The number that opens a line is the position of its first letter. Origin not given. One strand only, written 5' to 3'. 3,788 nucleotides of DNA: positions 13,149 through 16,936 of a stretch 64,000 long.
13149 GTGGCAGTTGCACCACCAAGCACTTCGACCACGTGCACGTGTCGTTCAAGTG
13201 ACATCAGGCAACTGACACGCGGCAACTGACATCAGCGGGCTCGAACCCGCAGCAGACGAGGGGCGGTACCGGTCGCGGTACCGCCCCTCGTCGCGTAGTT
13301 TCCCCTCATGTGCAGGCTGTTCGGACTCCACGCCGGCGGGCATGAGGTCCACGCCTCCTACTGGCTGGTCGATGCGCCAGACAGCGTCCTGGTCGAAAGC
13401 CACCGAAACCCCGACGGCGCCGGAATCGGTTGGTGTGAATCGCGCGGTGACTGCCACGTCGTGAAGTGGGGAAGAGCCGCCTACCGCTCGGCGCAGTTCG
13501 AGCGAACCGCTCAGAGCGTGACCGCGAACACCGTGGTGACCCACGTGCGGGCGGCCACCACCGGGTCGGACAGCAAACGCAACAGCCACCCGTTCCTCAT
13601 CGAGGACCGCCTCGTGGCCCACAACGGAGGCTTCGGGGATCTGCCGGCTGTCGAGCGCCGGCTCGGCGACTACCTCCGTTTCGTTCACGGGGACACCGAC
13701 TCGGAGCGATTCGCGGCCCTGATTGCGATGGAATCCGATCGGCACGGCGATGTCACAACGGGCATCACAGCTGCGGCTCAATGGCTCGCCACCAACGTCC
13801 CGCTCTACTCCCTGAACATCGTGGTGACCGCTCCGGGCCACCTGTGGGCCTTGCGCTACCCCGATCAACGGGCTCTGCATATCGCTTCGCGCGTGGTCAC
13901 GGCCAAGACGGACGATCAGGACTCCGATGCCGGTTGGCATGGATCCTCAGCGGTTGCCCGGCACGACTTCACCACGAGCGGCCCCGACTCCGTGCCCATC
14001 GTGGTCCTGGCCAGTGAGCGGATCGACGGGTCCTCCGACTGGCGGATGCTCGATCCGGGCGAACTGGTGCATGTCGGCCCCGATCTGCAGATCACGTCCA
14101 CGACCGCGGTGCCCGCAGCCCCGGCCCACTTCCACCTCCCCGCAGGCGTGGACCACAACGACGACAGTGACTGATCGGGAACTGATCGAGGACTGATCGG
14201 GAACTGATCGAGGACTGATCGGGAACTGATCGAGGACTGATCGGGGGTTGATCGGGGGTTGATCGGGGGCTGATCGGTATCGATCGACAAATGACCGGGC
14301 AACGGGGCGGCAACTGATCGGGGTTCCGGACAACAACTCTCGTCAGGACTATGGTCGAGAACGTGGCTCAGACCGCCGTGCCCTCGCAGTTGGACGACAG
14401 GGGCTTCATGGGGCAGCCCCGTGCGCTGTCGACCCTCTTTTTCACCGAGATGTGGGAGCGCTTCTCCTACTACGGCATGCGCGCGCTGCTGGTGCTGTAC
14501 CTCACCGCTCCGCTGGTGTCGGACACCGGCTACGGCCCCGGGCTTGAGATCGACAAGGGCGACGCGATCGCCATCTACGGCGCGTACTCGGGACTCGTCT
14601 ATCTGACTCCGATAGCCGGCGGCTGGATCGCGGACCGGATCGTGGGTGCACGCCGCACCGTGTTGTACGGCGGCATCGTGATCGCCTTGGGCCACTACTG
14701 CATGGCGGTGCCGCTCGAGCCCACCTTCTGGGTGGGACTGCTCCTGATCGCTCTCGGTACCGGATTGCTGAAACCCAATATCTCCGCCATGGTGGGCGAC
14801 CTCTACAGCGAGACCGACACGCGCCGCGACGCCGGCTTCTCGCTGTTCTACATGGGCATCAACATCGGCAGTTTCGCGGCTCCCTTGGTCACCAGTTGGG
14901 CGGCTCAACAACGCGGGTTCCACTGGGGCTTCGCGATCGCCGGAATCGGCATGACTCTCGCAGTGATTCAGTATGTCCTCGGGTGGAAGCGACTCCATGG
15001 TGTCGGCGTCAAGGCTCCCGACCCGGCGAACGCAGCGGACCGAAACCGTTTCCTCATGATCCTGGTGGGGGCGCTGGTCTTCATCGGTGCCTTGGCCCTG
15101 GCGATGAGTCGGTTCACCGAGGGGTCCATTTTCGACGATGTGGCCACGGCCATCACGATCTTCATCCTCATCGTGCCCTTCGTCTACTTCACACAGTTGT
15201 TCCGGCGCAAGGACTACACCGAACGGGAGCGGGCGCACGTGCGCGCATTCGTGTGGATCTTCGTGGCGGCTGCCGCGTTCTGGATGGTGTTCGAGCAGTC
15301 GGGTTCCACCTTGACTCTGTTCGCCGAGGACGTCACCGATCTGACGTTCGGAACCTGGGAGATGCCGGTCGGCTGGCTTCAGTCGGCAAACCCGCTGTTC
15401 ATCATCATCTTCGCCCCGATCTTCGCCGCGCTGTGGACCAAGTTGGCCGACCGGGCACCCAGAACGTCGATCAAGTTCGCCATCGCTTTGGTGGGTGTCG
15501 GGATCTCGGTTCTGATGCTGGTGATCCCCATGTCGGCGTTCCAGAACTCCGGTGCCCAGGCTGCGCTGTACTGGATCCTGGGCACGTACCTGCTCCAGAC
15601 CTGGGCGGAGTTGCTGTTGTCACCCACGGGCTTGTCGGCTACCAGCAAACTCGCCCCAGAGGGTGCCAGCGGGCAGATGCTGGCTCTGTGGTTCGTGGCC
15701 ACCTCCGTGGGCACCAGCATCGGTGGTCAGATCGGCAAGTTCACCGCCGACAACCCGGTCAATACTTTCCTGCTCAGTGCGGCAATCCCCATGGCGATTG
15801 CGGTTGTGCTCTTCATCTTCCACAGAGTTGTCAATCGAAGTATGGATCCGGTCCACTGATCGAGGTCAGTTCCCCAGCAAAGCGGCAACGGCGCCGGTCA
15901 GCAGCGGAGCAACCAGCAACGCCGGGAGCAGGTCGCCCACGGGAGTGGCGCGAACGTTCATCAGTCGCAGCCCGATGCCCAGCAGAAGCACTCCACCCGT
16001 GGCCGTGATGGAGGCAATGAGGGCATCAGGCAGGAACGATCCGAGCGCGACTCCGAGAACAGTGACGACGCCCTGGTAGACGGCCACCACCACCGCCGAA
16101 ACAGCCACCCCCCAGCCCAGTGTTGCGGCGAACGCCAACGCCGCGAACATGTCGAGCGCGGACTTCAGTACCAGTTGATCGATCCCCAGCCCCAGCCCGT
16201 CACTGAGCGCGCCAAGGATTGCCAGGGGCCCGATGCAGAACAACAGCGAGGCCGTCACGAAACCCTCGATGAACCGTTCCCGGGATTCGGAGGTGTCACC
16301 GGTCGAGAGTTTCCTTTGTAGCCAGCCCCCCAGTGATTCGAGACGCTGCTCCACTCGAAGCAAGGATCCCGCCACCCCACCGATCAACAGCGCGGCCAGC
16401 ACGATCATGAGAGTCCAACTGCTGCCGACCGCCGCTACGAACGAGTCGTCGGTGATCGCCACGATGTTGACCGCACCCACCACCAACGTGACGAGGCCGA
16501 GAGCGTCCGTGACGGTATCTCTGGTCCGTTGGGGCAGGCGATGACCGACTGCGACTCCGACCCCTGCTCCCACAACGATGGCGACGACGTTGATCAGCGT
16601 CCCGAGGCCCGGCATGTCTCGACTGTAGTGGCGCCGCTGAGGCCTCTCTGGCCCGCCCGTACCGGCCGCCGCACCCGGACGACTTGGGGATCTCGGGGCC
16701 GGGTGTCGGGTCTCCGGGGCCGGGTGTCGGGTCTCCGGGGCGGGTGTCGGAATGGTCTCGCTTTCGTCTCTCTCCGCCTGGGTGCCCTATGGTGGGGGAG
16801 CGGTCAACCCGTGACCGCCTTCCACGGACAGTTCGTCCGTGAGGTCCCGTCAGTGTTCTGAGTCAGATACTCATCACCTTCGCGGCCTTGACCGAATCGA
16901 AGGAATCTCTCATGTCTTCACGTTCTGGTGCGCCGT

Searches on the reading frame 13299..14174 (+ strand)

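Call 20: search_protein_families(library=pfam, proteins=[window:13299-14174:+], max_evalue=0.001)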
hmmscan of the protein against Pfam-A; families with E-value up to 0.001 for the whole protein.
window:13299-14174:+ (291 aa): 2 families
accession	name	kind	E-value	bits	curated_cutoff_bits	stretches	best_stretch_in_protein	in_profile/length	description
PF13230.11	GATase_4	-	9.3e-13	48.2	23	1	34-258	29-247/272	Glutamine amidotransferases class-II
PF13522.11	GATase_6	-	1.8e-06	28.5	27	1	73-162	7-97/130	Glutamine amidotransferase domain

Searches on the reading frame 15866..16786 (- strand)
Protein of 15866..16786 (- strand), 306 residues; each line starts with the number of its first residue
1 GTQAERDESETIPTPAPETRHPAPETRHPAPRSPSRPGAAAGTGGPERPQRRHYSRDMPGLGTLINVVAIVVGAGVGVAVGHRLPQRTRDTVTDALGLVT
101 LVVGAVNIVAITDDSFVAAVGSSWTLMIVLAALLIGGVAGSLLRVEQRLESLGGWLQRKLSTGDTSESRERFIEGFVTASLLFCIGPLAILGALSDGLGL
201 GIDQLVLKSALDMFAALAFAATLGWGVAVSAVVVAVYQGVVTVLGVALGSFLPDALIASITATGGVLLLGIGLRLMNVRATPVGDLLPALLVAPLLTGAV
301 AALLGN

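Call 20: search_protein_families(library=pfam, proteins=[window:15866-16786:-], max_evalue=0.001)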
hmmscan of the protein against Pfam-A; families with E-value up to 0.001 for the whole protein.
window:15866-16786:- (306 aa): 1 family
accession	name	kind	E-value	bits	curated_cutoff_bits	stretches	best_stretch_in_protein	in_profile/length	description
PF04474.17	DUF554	-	4.6e-66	222.9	25.1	1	61-296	1-218/220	Protein of unknown function (DUF554)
